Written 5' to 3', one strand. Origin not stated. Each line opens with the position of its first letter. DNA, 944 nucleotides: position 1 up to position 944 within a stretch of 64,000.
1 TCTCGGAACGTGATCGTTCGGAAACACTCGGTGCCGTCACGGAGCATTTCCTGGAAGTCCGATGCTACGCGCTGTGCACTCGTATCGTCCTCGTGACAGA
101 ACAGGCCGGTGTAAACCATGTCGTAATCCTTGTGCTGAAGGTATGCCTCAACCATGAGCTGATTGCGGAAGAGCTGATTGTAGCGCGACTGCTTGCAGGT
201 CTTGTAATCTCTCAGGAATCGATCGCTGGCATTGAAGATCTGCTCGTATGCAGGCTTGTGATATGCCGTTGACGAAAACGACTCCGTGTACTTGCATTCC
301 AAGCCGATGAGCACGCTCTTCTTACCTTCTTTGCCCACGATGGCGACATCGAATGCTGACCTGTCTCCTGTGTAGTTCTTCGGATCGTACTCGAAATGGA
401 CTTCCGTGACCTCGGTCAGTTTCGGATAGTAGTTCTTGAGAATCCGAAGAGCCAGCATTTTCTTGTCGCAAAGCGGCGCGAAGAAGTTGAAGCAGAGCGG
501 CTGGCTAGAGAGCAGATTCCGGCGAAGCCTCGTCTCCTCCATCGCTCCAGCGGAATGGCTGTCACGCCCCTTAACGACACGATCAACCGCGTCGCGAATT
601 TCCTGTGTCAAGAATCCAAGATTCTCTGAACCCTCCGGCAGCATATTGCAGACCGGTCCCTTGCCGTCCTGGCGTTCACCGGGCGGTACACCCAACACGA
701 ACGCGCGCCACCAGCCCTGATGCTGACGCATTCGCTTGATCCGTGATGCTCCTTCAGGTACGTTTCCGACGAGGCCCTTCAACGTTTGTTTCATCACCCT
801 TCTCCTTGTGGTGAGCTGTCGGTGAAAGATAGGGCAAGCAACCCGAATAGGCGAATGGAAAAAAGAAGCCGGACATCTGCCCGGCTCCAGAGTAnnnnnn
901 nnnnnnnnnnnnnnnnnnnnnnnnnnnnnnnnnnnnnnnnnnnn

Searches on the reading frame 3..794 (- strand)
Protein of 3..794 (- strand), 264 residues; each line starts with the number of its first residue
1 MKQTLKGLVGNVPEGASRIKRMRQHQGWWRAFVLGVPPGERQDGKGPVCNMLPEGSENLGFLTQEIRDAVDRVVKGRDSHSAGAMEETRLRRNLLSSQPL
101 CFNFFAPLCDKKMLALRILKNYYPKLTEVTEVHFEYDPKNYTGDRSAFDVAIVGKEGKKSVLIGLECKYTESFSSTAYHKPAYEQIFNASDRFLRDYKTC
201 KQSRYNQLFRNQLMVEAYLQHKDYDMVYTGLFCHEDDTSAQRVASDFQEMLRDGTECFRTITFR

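Call 5: search_protein_families(library=pfam, proteins=[window:3-794:-], max_evalue=1)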
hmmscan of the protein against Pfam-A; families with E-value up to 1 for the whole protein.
window:3-794:- (264 aa): 3 families
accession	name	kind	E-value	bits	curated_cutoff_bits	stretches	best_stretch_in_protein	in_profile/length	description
PF20796.3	PDDEXK_13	-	5e-64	216.9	27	1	20-263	8-265/290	PD-(D/E)XK nuclease superfamily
PF22558.3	REase-ARP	-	3.5e-29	102.7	27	1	23-249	1-229/270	Restriction Endonuclease associating with ARP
PF18732.6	HEPN_AbiA_CTD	-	0.18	12.2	27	1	166-227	23-83/132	HEPN like, Abia C-terminal domain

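Call 6: search_protein_families(library=padloc, proteins=[window:3-794:-], max_evalue=1)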
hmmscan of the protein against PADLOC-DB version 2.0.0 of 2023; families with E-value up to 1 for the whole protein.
window:3-794:- (264 aa): 0 families

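Call 7: search_protein_families(library=ncbifam, proteins=[window:3-794:-], max_evalue=1)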
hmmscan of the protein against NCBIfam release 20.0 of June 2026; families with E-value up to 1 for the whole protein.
window:3-794:- (264 aa): 0 families

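Call 8: search_protein_families(library=phrogs, proteins=[window:3-794:-], max_evalue=0.1)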
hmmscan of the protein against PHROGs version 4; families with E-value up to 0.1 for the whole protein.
window:3-794:- (264 aa): 0 families
